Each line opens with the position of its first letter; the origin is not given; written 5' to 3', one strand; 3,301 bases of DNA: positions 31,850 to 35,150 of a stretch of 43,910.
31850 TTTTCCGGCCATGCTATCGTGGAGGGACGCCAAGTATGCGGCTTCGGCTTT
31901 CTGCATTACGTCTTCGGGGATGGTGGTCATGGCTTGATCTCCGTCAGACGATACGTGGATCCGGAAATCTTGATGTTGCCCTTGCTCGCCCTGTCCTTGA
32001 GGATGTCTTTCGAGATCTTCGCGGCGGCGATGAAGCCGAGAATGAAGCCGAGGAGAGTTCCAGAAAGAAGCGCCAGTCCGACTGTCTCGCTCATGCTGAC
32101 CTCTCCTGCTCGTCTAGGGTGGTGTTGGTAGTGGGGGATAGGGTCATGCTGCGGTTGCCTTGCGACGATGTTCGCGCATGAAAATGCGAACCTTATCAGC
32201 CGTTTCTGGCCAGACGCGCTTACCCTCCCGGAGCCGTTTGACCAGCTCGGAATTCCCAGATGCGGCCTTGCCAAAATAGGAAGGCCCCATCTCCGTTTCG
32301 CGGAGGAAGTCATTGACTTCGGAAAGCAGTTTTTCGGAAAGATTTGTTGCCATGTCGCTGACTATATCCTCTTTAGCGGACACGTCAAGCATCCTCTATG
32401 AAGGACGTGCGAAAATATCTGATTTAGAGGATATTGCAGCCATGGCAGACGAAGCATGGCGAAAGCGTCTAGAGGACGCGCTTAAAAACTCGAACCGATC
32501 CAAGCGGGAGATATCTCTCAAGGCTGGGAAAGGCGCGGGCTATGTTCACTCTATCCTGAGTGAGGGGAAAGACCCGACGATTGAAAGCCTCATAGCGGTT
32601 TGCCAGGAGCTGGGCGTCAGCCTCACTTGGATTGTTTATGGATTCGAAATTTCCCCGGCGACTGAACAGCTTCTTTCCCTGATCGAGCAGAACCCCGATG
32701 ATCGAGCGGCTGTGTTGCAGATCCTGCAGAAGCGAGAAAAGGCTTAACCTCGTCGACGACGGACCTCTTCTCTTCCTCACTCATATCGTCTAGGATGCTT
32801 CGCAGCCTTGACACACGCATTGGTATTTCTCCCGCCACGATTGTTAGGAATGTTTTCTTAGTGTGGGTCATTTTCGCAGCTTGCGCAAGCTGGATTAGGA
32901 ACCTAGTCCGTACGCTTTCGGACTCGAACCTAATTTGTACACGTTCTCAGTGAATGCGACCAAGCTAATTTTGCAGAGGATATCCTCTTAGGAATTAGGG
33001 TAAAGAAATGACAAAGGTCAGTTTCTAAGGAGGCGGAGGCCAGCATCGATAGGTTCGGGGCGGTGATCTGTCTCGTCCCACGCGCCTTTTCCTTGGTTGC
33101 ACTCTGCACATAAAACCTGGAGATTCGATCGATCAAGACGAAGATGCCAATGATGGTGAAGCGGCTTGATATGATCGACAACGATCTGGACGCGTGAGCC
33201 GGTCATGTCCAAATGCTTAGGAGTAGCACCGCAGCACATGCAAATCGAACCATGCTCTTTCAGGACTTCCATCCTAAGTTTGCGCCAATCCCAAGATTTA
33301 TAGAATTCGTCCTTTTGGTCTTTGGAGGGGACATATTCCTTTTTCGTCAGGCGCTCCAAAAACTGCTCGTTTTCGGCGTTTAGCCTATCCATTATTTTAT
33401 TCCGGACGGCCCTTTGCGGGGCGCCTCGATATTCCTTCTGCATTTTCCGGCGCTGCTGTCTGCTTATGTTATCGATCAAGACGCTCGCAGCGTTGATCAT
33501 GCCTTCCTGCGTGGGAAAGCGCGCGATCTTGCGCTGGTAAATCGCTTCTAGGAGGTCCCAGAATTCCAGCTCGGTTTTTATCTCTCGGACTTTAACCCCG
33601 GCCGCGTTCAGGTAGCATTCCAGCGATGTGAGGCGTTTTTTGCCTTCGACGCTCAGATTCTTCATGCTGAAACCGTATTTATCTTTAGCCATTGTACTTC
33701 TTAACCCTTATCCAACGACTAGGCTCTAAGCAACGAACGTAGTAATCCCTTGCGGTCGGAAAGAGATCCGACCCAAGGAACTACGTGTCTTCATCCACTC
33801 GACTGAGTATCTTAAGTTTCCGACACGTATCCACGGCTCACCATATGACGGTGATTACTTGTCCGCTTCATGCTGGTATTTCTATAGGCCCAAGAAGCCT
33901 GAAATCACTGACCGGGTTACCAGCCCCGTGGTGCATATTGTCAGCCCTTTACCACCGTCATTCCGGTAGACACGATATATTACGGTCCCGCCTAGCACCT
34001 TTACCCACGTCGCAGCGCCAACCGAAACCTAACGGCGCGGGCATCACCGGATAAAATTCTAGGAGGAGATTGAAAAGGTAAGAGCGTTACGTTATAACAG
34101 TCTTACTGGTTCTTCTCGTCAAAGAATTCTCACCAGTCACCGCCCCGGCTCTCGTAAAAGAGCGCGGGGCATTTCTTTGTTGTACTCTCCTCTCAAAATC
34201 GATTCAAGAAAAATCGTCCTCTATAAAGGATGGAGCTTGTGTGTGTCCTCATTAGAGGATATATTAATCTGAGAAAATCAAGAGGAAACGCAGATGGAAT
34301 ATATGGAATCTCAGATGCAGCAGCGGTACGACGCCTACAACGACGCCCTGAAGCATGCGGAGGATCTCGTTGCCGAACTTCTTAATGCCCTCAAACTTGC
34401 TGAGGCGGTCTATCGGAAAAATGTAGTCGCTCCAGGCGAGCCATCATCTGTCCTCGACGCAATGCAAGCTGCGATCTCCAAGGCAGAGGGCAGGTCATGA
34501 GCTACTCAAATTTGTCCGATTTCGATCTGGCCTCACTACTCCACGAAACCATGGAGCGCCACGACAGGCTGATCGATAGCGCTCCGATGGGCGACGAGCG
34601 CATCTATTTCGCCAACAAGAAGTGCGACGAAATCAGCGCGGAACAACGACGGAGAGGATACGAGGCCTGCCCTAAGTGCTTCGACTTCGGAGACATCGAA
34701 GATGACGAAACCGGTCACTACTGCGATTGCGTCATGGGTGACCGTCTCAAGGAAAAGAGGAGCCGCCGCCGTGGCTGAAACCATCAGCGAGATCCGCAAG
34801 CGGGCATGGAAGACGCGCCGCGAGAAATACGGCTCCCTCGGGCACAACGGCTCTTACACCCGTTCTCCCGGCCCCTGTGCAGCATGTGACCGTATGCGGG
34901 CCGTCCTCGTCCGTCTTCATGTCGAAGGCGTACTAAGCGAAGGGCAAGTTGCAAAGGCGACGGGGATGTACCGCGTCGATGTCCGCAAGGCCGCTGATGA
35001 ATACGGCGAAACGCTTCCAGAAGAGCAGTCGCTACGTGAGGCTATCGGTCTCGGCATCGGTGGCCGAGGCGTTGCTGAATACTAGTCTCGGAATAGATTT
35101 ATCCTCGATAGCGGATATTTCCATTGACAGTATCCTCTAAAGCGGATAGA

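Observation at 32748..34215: Low-GC island with an opposite-strand HNH nuclease in the rex-equivalent slot between repressor gene and early promoter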

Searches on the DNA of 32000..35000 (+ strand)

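Call 8: search_dna_similar(query=window:32000-35000:+, collection=phages, mode=distant, max_rows=20)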
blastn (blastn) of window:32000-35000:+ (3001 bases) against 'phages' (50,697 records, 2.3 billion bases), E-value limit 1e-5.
Records with a match: 4; places in all: 4; records where one place covers at least 80% of the query: 0.
Best place of each record, by identity: 60-80% 4.
By first word of the organism name: Agrobacterium 2; Microcystis 1; Rhizobium 1.
By host as written in the record: Agrobacterium tumefaciens C58 2; Microcystis aeruginosa 1; Sinorhizobium americanum X2_25 1.
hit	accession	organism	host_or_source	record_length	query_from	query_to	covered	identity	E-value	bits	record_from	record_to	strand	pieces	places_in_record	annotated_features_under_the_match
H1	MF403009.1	Agrobacterium phage Atu_ph08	Agrobacterium tumefaciens C58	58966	242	480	8%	69.6%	6e-16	94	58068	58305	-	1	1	hypothetical protein (x2)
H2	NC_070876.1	Agrobacterium phage Atu_ph08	Agrobacterium tumefaciens C58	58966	242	480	8%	69.6%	6e-16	94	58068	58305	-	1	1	hypothetical protein (x2)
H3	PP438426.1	Microcystis phage Mae-JY35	Microcystis aeruginosa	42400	1068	1297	8%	69.2%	7e-15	90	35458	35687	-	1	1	HNHc domain containing protein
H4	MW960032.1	Rhizobium phage RHph_X2_25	Sinorhizobium americanum X2_25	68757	2516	2694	6%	67.6%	1e-6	63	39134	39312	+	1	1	hypothetical protein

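Call 30: search_rna_families(source=window, start=32300, end=34500, threshold=evalue, max_evalue=10, show_alignments=3)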
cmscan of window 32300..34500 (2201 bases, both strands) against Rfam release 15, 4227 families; matches with E-value up to 10: 1.
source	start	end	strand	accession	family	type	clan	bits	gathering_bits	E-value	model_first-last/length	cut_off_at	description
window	32484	32541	-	RF02784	SorX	Gene; sRNA;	-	17.6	46.6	0.51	1-73/73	no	Singlet oxygen resistance RNA X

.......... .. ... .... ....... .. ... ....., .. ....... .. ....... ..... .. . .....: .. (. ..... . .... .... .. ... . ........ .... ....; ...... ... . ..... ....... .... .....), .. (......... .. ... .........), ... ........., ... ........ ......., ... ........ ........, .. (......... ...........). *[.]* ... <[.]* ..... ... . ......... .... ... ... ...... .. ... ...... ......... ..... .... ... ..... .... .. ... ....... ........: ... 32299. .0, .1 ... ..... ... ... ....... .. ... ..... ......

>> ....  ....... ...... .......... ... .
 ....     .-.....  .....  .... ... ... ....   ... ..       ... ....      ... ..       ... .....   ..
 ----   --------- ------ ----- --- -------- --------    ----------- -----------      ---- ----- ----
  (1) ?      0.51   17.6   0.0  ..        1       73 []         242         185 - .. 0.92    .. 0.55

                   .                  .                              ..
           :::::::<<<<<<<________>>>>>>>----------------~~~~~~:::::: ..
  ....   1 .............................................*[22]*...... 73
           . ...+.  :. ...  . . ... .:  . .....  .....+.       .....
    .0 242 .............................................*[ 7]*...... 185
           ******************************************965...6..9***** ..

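Call 64: build_rna_model(alignment_id=A6)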
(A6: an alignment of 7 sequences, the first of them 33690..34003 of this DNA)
Model R1 built from alignment A6 (7 sequences, 345 columns); structure: RNAalifold consensus.
model positions 307; base pairs 53; branch points 5; effective number of sequences 2.13; information 0.59 bits per position. Calibrated on 0.2 Mb of random sequence (short: E-values are rough).
structure used (alignment columns):
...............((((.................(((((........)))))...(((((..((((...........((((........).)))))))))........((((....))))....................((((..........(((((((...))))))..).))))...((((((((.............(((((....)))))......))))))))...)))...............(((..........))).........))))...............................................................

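Call 65: search_with_rna_model(model_id=R1, sources=[window, L001, L002, L003, L004, L005, L006, L007, L008, L009, L010, L011, L012, L013, L014, L015, L016, L017, L018, L019, L020, L021, L022, L023, L024, L025, L026, L027, L028, L029, L030, L031, L033, L034, L036, L037, L038, L039, L040, L041, L042, L043, L044, L045, L046, L047, L061, L062, L063, L064, L065, L066, L067, L068, L069, L070, L071], max_evalue=1, make_alignment=true)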
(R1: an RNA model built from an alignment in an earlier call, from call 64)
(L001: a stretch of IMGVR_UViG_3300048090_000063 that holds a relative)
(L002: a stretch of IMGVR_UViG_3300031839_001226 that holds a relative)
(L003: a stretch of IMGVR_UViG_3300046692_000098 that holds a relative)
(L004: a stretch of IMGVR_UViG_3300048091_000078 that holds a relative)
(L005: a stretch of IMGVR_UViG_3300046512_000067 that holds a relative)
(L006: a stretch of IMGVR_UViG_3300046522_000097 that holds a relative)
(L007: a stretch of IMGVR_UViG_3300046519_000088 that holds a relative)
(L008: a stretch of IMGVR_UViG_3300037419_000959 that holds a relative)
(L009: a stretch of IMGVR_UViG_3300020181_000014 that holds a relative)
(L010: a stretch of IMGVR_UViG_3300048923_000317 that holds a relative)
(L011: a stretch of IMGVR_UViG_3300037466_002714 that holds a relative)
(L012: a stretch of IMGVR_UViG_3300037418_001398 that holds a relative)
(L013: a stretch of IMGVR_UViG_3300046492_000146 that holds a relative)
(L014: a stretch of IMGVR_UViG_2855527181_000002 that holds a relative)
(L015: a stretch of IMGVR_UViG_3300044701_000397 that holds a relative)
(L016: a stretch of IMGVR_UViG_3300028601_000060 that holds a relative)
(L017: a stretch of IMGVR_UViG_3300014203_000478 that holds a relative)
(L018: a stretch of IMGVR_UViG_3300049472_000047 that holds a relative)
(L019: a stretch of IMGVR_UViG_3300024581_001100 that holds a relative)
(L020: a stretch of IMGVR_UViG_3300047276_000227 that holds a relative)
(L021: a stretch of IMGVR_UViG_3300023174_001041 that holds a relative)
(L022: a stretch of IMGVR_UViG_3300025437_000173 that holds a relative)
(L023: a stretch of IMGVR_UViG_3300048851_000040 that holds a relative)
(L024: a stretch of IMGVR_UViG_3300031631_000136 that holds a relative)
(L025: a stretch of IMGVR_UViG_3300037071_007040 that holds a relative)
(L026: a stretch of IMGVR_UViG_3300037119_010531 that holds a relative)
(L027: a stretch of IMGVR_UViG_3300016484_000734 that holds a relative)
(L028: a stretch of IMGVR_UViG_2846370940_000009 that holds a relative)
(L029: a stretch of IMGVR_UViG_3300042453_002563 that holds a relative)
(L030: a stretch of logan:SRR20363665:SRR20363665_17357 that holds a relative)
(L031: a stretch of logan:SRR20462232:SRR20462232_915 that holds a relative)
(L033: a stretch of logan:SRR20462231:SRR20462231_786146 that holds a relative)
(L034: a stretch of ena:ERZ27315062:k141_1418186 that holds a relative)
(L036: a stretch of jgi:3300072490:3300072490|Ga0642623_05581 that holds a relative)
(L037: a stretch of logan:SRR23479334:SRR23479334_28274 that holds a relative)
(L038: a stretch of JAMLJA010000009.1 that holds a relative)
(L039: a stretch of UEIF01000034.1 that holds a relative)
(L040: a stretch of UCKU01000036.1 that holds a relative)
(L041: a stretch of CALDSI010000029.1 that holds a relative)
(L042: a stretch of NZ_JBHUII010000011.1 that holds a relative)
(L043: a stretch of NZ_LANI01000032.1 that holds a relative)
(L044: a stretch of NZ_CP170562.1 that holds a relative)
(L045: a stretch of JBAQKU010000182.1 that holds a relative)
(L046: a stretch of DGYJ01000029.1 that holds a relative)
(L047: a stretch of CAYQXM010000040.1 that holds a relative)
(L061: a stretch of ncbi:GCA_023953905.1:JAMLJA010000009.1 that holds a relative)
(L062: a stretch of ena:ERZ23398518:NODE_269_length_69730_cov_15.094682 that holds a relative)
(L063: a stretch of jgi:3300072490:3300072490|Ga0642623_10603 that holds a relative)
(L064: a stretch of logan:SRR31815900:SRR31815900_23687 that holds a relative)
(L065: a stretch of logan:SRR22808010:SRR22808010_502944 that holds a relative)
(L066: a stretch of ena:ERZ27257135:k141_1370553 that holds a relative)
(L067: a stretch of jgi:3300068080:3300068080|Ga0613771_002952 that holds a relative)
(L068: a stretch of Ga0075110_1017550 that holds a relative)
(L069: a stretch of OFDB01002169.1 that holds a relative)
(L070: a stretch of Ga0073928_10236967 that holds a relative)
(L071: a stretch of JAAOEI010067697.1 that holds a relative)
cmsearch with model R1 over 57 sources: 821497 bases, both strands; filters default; matches with E-value up to 1: 12.
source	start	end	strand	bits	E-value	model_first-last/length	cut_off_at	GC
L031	1395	1704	+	290.3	1.3e-104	1-307/307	no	0.51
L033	44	353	+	290.3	1.3e-104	1-307/307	no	0.51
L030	7703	8012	+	289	4.2e-104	1-307/307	no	0.52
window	33688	34002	-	288.1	9.1e-104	1-307/307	no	0.5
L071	560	868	-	285.9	5.5e-103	1-307/307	no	0.54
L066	143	449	+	285.6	7.3e-103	1-307/307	no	0.52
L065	290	599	+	276.2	2e-99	1-307/307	no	0.53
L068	781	1084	+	266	1.1e-95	1-307/307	no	0.53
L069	84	388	-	265.3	2.1e-95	1-307/307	no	0.57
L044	9429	9726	+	140.7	1.1e-49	1-307/307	no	0.61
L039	8098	8392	+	79.8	2.7e-27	1-307/307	no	0.56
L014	8259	8550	+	78.1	1.1e-26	1-307/307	no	0.52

Alignment A8: 12 matches aligned to the model, 382 columns, each read 5' to 3' on its own strand. Consensus structure (alignment columns), stored with it:
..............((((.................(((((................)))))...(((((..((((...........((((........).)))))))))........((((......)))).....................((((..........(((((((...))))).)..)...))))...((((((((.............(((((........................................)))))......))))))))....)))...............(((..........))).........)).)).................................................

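Call 80: search_rna_families(sources=[L065, L066, L068, L069, L071], threshold=evalue, max_evalue=5)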
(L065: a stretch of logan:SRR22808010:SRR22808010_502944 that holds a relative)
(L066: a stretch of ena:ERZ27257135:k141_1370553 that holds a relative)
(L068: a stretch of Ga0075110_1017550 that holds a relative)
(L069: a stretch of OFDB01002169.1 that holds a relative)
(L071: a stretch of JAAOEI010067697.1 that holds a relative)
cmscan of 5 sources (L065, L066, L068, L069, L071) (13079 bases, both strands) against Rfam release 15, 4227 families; matches with E-value up to 5: 1.
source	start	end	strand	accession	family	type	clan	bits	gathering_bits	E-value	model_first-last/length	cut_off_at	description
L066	1470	1700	+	RF02812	asponA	Gene; antisense;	-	12.7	113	4.5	1-295/295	no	anti ponA RNA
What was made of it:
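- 33688..34002 (-): Structured RNA of about 310 nt, ending at the nuclease start codon. It belongs to a family not in Rfam 15. No Rfam hit (calls 30, 80).
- On Any Rfam 15 RNA family (for the 33688-34002 element): The only listed matches are weak ones elsewhere (calls 30, 80).
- Closest known: Cis-acting phage leader RNAs and convergent-transcription switches. Different: No Rfam family matches (calls 30, 80).
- Tried and rejected: Rfam search of the region and of five other loci: nothing at the element (calls 30, 80).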

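Call 84: search_with_rna_model(model_id=R1, sources=[L072, L073, L074, L075, L076, L077, L078, L079, L080, L081, L082, L083, L084, L085, L086], max_evalue=1)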
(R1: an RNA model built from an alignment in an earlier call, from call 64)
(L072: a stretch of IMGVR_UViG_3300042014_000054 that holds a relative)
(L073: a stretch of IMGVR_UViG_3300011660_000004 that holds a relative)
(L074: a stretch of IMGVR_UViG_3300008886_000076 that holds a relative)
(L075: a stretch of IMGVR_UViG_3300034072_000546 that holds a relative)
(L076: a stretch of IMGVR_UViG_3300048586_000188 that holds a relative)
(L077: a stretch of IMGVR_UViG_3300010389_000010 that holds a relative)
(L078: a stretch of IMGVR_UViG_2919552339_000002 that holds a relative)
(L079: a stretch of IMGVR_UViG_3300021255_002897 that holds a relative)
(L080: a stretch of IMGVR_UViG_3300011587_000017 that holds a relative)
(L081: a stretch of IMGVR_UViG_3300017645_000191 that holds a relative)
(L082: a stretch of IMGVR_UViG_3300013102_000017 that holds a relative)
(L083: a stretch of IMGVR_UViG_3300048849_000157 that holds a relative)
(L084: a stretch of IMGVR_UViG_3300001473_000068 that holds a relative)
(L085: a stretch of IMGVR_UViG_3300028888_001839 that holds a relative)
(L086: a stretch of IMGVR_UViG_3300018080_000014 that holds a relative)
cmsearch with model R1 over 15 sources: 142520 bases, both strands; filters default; matches with E-value up to 1: 13.
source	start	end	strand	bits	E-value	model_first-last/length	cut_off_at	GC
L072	889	1193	+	241.2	2.6e-87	1-307/307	no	0.56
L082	339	655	+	193.6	7.7e-70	1-307/307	no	0.53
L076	8383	8682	-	176.8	1.2e-63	1-307/307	no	0.62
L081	7479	7766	-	136.6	6.6e-49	1-307/307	no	0.61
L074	2965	3275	-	134.1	5.1e-48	1-307/307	no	0.61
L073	2857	3159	+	131.8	3.7e-47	1-307/307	no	0.54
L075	3336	3624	+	118.8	2.1e-42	1-307/307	no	0.54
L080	2527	2821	-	110.5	2.4e-39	1-307/307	no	0.51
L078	920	1200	-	96.2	4.4e-34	1-307/307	no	0.56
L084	6884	7178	-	90.4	5.7e-32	1-307/307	no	0.55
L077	276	579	-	80.3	3.1e-28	1-307/307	no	0.52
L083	5231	5451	+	73.2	1.2e-25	30-257/307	no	0.55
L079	7136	7146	-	5.6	0.78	144-154/307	no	0.55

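Call 88: search_with_rna_model(model_id=R1, sources=[window, L030, L065, L066, L068, L069, L071, L044, L039, L014, L072, L073, L074, L075, L076, L077, L078, L080, L081, L082, L083, L084], max_evalue=0.001, make_alignment=true)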
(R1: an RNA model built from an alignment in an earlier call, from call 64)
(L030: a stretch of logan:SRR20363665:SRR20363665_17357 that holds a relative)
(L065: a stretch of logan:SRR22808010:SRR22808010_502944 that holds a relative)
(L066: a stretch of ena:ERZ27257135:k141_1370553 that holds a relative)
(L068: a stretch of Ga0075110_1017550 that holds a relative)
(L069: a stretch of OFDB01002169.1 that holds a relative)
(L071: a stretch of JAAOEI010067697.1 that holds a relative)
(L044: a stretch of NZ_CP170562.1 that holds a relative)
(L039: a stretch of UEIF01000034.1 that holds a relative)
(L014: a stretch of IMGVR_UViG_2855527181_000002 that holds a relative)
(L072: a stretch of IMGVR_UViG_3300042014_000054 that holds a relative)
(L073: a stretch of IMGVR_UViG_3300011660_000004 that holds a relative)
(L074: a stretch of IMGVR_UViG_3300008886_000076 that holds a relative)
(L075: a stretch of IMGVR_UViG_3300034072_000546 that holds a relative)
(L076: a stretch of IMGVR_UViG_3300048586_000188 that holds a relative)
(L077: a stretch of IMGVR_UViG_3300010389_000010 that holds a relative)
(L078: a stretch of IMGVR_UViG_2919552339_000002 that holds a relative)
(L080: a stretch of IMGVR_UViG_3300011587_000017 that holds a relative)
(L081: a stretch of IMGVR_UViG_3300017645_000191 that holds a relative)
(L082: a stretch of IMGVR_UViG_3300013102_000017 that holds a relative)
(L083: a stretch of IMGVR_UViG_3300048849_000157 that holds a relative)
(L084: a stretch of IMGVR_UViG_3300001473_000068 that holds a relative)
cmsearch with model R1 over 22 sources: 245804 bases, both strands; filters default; matches with E-value up to 0.001: 22.
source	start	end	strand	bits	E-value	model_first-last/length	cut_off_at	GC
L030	7703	8012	+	289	1.3e-104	1-307/307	no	0.52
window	33688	34002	-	288.1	2.7e-104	1-307/307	no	0.5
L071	560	868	-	285.9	1.7e-103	1-307/307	no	0.54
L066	143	449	+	285.6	2.2e-103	1-307/307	no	0.52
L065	290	599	+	276.2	6e-100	1-307/307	no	0.53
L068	781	1084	+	266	3.4e-96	1-307/307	no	0.53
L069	84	388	-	265.3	6.2e-96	1-307/307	no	0.57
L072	889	1193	+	241.2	4.4e-87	1-307/307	no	0.56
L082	339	655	+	193.6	1.3e-69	1-307/307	no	0.53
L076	8383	8682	-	176.8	2e-63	1-307/307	no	0.62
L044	9429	9726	+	140.7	3.4e-50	1-307/307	no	0.61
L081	7479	7766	-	136.6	1.1e-48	1-307/307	no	0.61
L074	2965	3275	-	134.1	8.9e-48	1-307/307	no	0.61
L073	2857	3159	+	131.8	6.5e-47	1-307/307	no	0.54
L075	3336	3624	+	118.8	3.6e-42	1-307/307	no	0.54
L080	2527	2821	-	110.5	4.2e-39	1-307/307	no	0.51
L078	920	1200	-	96.2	7.6e-34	1-307/307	no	0.56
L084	6884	7178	-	90.4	9.8e-32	1-307/307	no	0.55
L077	276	579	-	80.3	5.3e-28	1-307/307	no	0.52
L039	8098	8392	+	79.8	8e-28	1-307/307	no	0.56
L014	8259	8550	+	78.1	3.3e-27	1-307/307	no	0.52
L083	5231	5451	+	73.2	2.1e-25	30-257/307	no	0.55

Alignment A10: 22 matches aligned to the model, 407 columns, each read 5' to 3' on its own strand. Consensus structure (alignment columns), stored with it:
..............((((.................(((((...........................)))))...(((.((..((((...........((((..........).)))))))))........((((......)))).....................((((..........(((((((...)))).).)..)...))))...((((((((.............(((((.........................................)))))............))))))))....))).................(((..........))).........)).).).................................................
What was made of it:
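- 33688..34002 (-): Covariance model R1 scores 288 bits here (calls 64, 65, 88).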

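Call 98: search_dna_similar(query=window:33688-34002:-, collection=phages, mode=distant, max_evalue=0.01, max_rows=20)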
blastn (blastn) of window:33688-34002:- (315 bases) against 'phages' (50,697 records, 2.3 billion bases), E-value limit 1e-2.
No match.
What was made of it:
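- Tried and rejected: blastn of the RNA against 50,697 phage genomes: no match (call 98).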

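Call 100: search_with_rna_model(model_id=R1, sources=[L087, window, L034, L062, L063, L067, L036, L061, L064, L037], max_evalue=10)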
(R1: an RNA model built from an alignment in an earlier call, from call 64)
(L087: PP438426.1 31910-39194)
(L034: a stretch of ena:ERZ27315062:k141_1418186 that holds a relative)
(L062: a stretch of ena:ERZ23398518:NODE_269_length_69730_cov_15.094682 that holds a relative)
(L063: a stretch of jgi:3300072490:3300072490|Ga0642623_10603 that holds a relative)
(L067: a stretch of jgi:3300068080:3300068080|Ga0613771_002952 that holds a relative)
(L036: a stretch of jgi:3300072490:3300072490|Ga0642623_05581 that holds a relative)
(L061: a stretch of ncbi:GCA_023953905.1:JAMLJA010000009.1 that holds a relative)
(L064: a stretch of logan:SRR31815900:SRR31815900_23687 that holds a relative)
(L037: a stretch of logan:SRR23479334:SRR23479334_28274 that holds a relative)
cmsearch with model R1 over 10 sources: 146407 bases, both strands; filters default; matches with E-value up to 10: 1.
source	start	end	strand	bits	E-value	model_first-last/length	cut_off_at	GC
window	33688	34002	-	288.1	1.6e-104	1-307/307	no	0.5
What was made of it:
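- Other relatives in the same layout (L034, L062, L063) lack this RNA (calls 65, 100), so the RNA is not needed for the nuclease.
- Tried and rejected: The RNA model does not hit L034, L062, L063, L067, L036, L061, L064, L037 or Mae-JY35 (call 100).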

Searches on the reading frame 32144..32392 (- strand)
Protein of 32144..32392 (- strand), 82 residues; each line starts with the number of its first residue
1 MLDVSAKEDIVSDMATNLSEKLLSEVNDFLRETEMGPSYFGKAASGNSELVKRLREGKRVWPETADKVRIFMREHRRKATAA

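Call 6: search_protein_families(library=pfam, proteins=[window:32144-32392:-], max_evalue=0.01)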
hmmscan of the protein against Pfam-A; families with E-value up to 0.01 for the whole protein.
window:32144-32392:- (82 aa): 0 families

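Call 7: search_protein_families(library=phrogs, proteins=[window:32144-32392:-], max_evalue=0.01)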
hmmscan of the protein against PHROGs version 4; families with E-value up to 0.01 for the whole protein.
window:32144-32392:- (82 aa): 0 families

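Call 70: search_protein_families(library=padloc, proteins=[window:32144-32392:-], max_evalue=0.01)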
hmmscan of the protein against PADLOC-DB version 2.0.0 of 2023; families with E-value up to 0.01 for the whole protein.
window:32144-32392:- (82 aa): 0 families

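Call 104: search_protein_families(library=phrogs, proteins=[window:32144-32353:-], max_evalue=0.05)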
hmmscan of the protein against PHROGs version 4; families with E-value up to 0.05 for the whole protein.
window:32144-32353:- (69 aa): 0 families
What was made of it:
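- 32144..32353 (-): Cro-like first gene of the leftward (lytic, PR-like) operon. This is the 69-aa version; the longest ORF starts at 32392. It has no Pfam or PHROG hit (calls 6, 7, 104), so the role is inferred from position.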

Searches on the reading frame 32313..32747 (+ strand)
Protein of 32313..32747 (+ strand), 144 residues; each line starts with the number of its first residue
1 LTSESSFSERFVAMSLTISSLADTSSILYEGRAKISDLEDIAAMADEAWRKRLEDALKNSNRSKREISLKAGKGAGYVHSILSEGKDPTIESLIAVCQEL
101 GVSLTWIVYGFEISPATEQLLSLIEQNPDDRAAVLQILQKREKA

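Call 6: search_protein_families(library=pfam, proteins=[window:32313-32747:+], max_evalue=0.01)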
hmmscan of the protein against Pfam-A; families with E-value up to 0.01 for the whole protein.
window:32313-32747:+ (144 aa): 2 families
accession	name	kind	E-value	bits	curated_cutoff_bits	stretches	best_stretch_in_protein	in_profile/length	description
PF01381.28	HTH_3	-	2e-06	28.2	23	1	54-107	2-55/55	Helix-turn-helix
PF12844.13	HTH_19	-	2e-05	24.9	30.2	1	51-108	2-59/64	Helix-turn-helix domain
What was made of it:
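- Checked: Slot: the gene at 32442-32747 (+) is an HTH_3 protein (call 6).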

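Call 7: search_protein_families(library=phrogs, proteins=[window:32313-32747:+], max_evalue=0.01)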
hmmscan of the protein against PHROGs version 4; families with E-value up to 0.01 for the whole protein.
window:32313-32747:+ (144 aa): 6 families
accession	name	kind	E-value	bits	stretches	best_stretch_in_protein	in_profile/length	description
phrog_8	-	transcription regulation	2.6e-06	28.1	1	44-113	72-141/346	transcriptional regulator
phrog_4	-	transcription regulation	0.00014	22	1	47-118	135-202/400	transcriptional repressor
phrog_4268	-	transcription regulation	0.00017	22.8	1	46-105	29-90/96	transcriptional repressor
phrog_3037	-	transcription regulation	0.00039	21.3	1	45-133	22-106/189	transcriptional repressor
phrog_3557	-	transcription regulation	0.0033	18.6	0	41-126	6-90/142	transcriptional regulator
phrog_1373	-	transcription regulation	0.0045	18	1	49-108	64-123/166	transcriptional regulator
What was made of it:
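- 32442..32747 (+): Repressor-like HTH protein. It is 101 aa from ATG 32442; the longest ORF starts at 32313. Pfam HTH_3 at 2e-6; PHROG transcriptional regulator/repressor families 8, 4 and 4268 (calls 6, 7).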

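Call 70: search_protein_families(library=padloc, proteins=[window:32313-32747:+], max_evalue=0.01)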
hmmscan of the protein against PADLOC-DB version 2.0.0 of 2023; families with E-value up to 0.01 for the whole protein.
window:32313-32747:+ (144 aa): 1 family
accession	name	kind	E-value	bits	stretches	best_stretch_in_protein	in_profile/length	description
PDLC02926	HTH_VI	-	0.00093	17.4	1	60-109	13-62/92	-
